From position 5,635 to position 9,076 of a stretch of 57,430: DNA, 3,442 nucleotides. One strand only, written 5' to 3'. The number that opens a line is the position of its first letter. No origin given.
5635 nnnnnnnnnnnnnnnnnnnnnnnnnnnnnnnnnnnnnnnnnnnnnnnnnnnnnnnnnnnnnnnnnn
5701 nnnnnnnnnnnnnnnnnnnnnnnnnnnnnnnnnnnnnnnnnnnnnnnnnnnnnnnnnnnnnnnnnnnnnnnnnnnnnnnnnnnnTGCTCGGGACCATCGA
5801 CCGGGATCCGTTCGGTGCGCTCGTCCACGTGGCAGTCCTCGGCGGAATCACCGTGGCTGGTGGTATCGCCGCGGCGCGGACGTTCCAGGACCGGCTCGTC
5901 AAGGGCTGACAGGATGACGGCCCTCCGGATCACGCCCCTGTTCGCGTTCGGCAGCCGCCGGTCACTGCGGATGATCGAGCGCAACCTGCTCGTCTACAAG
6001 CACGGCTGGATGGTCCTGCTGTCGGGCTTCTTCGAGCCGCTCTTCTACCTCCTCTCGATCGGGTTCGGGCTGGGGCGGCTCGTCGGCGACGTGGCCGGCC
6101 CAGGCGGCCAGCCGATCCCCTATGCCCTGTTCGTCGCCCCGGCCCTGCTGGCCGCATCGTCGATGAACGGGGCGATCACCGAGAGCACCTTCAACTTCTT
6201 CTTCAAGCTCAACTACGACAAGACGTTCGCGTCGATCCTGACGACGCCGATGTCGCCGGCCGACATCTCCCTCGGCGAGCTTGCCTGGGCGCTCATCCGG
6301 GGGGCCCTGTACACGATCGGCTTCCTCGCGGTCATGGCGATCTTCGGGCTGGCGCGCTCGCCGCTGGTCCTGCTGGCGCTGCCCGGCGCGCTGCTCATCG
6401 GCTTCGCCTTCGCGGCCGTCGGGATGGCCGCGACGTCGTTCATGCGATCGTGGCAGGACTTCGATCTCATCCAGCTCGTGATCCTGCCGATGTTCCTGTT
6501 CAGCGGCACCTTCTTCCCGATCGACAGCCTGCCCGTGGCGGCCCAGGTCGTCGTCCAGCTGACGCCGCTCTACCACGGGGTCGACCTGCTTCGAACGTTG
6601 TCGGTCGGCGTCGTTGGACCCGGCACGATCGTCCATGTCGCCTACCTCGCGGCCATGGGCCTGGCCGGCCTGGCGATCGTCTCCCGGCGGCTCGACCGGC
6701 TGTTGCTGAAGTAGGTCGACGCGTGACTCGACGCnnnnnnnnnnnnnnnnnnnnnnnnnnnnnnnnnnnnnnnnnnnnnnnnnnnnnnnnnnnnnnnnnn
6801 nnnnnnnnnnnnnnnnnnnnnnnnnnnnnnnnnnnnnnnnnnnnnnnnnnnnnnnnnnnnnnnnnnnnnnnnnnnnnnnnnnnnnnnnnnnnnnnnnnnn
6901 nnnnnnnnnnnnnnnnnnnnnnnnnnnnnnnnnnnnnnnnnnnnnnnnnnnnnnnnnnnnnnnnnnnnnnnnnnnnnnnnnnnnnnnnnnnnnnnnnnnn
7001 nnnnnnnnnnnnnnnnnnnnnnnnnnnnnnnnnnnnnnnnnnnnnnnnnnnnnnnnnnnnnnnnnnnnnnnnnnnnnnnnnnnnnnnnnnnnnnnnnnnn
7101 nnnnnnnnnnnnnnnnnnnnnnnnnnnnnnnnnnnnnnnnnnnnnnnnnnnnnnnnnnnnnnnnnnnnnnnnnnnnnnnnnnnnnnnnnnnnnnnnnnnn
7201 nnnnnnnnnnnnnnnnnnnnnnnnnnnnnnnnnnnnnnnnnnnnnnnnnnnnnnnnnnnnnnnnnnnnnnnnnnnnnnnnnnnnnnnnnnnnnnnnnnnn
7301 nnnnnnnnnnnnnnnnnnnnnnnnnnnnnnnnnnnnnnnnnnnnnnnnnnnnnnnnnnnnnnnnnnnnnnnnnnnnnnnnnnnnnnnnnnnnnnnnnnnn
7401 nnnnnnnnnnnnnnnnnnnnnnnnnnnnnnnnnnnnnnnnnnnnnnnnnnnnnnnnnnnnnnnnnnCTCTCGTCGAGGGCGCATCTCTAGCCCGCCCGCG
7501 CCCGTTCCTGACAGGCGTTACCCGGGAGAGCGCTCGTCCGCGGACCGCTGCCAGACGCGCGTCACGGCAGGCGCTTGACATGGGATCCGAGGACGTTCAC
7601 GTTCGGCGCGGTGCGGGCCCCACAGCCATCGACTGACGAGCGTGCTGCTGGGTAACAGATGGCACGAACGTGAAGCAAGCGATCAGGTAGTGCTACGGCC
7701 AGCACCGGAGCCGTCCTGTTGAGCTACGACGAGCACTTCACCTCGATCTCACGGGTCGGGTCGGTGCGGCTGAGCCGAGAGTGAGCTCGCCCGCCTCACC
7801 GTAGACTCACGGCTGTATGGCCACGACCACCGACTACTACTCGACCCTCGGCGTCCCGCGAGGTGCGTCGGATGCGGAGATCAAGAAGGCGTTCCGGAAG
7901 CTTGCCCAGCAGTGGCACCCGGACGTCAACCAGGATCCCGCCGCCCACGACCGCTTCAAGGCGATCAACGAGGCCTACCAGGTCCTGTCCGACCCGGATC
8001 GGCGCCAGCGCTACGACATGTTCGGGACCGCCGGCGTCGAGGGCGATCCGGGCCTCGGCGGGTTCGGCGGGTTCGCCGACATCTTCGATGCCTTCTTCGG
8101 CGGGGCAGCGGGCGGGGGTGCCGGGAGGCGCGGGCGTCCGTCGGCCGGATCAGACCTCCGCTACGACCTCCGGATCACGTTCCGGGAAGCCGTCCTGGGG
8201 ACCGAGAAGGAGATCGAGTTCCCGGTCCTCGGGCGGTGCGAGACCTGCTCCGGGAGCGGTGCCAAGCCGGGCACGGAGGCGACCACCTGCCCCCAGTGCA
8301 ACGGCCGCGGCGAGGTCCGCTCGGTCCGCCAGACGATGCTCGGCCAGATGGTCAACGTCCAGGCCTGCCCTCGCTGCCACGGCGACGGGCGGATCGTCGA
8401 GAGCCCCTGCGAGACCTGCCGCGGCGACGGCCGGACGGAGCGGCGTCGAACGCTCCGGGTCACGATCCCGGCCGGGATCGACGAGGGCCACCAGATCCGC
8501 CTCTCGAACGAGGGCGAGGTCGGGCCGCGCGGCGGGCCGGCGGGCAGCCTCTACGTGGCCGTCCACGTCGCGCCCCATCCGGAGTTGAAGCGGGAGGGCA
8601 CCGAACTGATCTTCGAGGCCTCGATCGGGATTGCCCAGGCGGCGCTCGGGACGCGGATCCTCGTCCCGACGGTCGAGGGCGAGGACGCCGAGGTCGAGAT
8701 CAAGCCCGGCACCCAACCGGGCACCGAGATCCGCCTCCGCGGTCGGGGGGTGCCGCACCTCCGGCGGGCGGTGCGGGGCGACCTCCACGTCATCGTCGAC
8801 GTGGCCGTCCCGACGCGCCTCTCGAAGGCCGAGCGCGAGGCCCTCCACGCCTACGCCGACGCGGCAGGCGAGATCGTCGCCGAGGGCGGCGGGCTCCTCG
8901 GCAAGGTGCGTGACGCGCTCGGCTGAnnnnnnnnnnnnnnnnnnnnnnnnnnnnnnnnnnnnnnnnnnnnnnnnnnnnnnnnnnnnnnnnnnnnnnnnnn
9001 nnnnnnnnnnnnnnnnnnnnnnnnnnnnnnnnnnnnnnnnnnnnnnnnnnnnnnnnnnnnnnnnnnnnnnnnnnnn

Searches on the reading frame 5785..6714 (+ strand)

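Call 72: search_protein_families(library=pfam, proteins=[window:5785-6714:+], max_evalue=0.001)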
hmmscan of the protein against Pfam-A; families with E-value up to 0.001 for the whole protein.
window:5785-6714:+ (309 aa): 2 families
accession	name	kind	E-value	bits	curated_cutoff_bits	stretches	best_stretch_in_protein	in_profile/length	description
PF01061.29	ABC2_membrane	-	2.1e-20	73.6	26.9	1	63-271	6-208/211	ABC-2 type transporter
PF12698.13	ABC2_membrane_3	-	1.1e-10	41.6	31.6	1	113-299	160-345/347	ABC-2 family transporter protein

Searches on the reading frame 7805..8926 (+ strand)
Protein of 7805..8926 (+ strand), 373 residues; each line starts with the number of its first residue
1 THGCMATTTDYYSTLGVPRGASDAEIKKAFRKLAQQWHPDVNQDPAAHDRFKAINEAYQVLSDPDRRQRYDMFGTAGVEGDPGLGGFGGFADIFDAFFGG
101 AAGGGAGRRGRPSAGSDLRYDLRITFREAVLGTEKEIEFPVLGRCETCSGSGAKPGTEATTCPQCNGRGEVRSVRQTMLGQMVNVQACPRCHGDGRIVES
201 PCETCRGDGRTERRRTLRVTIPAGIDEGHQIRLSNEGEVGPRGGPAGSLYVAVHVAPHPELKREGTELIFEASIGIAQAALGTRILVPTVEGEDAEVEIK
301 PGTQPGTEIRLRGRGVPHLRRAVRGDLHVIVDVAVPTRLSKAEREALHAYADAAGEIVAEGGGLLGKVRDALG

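Call 72: search_protein_families(library=pfam, proteins=[window:7805-8926:+], max_evalue=0.001)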
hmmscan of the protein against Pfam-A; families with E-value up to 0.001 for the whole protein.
window:7805-8926:+ (373 aa): 3 families
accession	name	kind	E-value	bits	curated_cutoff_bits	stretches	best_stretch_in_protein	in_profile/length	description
PF01556.23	DnaJ_C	-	1.5e-44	152.1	26.6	1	118-336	1-152/152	DnaJ C terminal domain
PF00226.36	DnaJ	-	4.4e-27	94.4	27.8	1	10-71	1-63/63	DnaJ domain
PF00684.25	DnaJ_CXXCXGXG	-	3e-18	66.3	32.7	1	145-209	1-65/65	DnaJ central domain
